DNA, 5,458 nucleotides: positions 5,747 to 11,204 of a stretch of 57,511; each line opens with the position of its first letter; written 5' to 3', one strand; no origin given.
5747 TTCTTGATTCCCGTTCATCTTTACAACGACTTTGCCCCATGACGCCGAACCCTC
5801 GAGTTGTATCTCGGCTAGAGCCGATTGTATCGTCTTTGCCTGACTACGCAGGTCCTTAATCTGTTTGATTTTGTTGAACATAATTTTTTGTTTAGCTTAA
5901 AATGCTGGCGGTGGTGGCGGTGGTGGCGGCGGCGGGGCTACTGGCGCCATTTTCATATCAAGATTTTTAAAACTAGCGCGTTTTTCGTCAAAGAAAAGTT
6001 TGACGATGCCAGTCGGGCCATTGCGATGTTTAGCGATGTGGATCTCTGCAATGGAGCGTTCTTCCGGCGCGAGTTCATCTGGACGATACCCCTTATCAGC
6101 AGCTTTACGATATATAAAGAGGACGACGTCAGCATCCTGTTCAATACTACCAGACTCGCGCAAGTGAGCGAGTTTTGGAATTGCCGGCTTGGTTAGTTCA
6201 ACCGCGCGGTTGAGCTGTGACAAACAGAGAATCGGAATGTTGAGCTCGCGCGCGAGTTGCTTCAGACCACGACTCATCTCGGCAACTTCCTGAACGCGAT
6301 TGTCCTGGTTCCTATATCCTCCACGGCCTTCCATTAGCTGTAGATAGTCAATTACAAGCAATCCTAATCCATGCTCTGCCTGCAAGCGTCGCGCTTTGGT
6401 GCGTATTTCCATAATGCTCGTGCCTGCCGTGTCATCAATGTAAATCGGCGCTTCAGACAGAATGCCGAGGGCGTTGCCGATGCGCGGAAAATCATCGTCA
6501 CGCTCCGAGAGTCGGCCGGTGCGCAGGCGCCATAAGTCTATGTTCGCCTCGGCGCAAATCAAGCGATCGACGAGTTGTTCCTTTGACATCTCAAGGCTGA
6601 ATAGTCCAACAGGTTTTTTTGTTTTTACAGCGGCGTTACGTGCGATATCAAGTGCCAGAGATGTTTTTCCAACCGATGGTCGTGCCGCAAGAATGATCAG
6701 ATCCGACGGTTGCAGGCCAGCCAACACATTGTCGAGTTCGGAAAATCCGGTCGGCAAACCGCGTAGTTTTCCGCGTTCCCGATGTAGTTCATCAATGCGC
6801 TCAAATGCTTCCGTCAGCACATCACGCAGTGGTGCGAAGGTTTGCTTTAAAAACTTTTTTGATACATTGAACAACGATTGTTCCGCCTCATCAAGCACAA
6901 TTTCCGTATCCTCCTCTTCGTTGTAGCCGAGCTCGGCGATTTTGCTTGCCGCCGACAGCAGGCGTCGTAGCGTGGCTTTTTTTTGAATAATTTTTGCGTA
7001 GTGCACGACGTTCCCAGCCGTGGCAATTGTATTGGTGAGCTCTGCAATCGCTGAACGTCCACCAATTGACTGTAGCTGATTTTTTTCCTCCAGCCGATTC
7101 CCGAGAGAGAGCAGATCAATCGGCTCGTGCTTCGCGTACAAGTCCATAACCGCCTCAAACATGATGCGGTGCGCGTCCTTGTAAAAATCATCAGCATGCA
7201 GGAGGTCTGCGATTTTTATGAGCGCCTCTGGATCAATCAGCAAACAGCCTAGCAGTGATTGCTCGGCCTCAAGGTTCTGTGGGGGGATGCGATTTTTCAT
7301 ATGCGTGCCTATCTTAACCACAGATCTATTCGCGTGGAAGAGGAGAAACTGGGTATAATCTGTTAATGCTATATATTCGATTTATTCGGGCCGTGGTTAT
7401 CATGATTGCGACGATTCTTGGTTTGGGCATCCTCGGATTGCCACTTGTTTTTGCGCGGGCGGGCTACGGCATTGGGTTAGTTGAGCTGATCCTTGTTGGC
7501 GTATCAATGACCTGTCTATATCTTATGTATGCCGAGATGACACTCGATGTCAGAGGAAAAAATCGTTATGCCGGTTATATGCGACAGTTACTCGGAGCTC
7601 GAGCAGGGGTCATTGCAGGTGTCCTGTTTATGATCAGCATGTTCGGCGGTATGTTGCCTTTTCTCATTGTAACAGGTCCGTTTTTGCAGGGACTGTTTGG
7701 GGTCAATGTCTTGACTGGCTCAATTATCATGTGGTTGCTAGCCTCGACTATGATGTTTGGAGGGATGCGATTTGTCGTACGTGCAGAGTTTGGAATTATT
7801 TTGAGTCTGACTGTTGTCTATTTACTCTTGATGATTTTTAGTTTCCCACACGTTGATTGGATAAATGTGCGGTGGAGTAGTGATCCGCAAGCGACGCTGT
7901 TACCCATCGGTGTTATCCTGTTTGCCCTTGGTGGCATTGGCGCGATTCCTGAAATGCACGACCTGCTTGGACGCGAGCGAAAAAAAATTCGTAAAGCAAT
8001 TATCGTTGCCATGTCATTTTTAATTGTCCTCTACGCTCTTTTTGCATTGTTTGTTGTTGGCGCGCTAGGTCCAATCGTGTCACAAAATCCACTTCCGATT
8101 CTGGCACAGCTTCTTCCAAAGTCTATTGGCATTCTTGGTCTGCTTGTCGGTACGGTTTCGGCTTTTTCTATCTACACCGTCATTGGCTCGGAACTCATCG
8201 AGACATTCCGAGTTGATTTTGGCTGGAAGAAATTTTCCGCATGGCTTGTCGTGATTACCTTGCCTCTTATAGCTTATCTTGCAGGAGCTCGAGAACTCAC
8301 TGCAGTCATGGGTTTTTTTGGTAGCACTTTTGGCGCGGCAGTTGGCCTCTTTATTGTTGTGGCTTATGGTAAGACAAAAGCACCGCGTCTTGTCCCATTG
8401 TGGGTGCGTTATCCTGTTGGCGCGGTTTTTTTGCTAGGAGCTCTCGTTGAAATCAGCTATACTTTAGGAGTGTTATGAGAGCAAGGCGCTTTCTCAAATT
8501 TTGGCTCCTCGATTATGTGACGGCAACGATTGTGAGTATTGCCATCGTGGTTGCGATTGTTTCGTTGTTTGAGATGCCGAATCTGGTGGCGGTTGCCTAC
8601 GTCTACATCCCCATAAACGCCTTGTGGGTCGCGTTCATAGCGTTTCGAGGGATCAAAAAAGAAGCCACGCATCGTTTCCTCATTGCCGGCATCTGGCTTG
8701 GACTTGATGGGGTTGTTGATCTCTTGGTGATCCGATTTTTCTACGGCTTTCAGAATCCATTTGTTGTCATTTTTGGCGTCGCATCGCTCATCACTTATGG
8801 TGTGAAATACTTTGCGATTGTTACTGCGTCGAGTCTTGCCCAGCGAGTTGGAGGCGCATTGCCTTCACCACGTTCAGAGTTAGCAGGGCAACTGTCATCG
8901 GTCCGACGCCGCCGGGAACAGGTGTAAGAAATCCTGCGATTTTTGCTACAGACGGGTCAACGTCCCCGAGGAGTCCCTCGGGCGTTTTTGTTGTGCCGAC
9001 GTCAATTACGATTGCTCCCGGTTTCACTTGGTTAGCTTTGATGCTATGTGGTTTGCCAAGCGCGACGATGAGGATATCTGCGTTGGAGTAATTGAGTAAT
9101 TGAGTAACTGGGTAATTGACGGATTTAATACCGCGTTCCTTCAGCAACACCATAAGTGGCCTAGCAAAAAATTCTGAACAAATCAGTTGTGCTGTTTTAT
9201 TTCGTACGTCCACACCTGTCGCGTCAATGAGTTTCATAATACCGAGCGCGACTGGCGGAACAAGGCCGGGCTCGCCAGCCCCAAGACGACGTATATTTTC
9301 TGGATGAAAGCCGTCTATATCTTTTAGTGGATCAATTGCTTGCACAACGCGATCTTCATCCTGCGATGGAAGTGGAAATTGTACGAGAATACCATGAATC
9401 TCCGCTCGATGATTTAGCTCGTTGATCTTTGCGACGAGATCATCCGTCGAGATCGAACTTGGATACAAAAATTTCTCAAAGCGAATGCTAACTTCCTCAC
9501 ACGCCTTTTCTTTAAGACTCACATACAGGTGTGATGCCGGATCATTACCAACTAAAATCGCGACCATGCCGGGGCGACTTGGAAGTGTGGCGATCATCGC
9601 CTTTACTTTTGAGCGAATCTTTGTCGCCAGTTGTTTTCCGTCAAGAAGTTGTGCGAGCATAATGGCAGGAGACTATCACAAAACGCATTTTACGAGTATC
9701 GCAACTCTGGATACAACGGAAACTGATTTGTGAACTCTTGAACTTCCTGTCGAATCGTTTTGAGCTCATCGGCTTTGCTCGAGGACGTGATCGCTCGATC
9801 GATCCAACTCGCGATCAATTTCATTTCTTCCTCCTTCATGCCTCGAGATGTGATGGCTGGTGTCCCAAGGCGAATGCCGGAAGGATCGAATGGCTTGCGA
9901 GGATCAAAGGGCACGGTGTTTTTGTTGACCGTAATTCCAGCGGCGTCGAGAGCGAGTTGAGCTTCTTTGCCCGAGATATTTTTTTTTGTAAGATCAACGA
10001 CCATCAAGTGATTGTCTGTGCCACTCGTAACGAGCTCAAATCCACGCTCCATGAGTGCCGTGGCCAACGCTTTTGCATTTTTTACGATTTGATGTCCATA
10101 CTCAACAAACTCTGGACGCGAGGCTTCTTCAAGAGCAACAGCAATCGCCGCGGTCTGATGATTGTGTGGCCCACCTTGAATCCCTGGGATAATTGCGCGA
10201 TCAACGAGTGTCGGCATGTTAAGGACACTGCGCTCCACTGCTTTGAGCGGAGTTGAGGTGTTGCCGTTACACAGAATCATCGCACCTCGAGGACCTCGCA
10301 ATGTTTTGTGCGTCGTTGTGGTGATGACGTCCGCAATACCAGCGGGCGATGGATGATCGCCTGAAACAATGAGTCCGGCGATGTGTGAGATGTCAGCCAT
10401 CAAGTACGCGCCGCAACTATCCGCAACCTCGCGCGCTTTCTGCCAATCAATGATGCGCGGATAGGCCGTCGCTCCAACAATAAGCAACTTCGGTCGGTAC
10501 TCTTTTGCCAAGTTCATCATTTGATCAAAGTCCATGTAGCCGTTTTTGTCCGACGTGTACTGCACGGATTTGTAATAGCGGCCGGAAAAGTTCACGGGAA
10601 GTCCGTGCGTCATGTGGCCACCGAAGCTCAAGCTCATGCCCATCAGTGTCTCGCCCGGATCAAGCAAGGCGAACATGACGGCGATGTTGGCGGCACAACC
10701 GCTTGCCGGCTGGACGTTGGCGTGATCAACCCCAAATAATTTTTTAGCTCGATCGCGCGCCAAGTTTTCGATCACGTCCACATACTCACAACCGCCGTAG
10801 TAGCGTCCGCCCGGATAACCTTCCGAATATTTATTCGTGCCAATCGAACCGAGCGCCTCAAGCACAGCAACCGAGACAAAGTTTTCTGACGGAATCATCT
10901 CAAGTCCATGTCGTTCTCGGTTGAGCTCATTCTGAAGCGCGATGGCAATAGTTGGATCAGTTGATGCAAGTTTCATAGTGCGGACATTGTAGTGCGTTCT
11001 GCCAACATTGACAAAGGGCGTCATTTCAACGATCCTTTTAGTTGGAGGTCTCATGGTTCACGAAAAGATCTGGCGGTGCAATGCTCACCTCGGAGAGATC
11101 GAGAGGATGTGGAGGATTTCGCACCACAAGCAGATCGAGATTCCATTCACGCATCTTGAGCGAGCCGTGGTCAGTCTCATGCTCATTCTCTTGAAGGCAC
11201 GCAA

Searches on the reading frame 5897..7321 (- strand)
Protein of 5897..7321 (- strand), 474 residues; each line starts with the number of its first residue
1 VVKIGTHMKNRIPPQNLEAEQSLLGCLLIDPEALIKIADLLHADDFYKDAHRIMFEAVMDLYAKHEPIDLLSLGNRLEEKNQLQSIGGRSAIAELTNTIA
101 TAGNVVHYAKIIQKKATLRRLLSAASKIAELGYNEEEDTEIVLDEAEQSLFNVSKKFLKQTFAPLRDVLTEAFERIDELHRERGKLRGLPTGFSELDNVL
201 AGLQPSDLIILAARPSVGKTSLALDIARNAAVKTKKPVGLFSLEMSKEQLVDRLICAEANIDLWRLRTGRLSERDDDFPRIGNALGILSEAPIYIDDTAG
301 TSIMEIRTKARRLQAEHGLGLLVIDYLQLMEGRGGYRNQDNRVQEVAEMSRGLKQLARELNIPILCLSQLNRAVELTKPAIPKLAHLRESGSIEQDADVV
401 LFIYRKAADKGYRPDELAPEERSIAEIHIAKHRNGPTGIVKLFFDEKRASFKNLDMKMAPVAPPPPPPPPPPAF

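Call 72: search_protein_families(library=pfam, proteins=[window:5897-7321:-], max_evalue=0.001)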
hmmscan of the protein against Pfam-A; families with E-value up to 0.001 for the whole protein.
window:5897-7321:- (474 aa): 3 families
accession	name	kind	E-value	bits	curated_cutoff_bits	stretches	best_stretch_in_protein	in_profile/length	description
PF03796.21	DnaB_C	-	1e-99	333.5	27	1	188-453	1-255/255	DnaB-like helicase C terminal domain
PF00772.26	DnaB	-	1.4e-32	112.2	23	1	13-113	2-102/103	DnaB-like helicase N terminal domain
PF13481.12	AAA_25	-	1.8e-13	51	27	1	186-370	12-190/195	AAA domain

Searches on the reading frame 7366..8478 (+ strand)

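Call 72: search_protein_families(library=pfam, proteins=[window:7366-8478:+], max_evalue=0.001)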
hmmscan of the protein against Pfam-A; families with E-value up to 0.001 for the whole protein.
window:7366-8478:+ (370 aa): 4 families
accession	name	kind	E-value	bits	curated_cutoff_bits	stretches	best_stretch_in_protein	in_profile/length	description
PF01490.24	Aa_trans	-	1.5e-16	60.5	25.6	1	6-325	5-359/410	Transmembrane amino acid transporter protein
PF03222.19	Trp_Tyr_perm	-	9.6e-13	48.4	22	1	6-254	5-268/393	Tryptophan/tyrosine permease family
PF03845.19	Spore_permease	-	1.4e-06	27.9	23.4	1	4-235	2-235/321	Spore germination protein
PF13520.12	AA_permease_2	-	1.6e-06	27.8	27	1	5-269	2-284/427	Amino acid permease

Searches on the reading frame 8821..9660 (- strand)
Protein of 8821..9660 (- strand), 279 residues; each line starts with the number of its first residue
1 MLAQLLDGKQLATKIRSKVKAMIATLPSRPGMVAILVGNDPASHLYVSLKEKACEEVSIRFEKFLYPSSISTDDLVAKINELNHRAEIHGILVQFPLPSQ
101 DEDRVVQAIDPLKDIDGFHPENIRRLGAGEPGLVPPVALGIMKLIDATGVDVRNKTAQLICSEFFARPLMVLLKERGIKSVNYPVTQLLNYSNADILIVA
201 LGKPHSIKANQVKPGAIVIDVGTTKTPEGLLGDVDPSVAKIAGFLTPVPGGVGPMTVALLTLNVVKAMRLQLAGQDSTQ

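Call 72: search_protein_families(library=pfam, proteins=[window:8821-9660:-], max_evalue=0.001)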
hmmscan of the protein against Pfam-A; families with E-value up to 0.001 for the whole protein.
window:8821-9660:- (279 aa): 2 families
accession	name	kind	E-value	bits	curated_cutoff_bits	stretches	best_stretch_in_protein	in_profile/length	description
PF02882.25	THF_DHG_CYH_C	-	2e-37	128.4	27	1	119-270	1-158/160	Tetrahydrofolate dehydrogenase/cyclohydrolase, NAD(P)-binding domain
PF00763.28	THF_DHG_CYH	-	3.4e-35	121.2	32.8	1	6-116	1-115/115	Tetrahydrofolate dehydrogenase/cyclohydrolase, catalytic domain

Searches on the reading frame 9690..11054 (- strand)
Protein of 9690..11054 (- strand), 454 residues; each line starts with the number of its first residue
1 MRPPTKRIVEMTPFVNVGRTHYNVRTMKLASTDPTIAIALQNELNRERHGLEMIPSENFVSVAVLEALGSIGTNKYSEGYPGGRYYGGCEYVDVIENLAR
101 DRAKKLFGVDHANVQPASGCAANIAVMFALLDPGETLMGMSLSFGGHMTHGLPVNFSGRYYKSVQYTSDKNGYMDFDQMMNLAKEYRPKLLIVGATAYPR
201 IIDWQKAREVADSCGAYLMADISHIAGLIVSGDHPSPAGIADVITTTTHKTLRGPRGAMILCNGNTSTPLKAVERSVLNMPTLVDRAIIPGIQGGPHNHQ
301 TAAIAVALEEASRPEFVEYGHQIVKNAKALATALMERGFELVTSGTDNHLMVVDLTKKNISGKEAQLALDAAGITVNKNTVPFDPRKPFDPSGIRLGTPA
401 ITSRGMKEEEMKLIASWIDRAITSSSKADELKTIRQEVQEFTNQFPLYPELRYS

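Call 72: search_protein_families(library=pfam, proteins=[window:9690-11054:-], max_evalue=0.001)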
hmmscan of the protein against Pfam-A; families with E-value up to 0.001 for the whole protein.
window:9690-11054:- (454 aa): 1 family
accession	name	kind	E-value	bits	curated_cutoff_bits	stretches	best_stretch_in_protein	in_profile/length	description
PF00464.25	SHMT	-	2.1e-159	530.9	27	1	30-418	2-399/399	Serine hydroxymethyltransferase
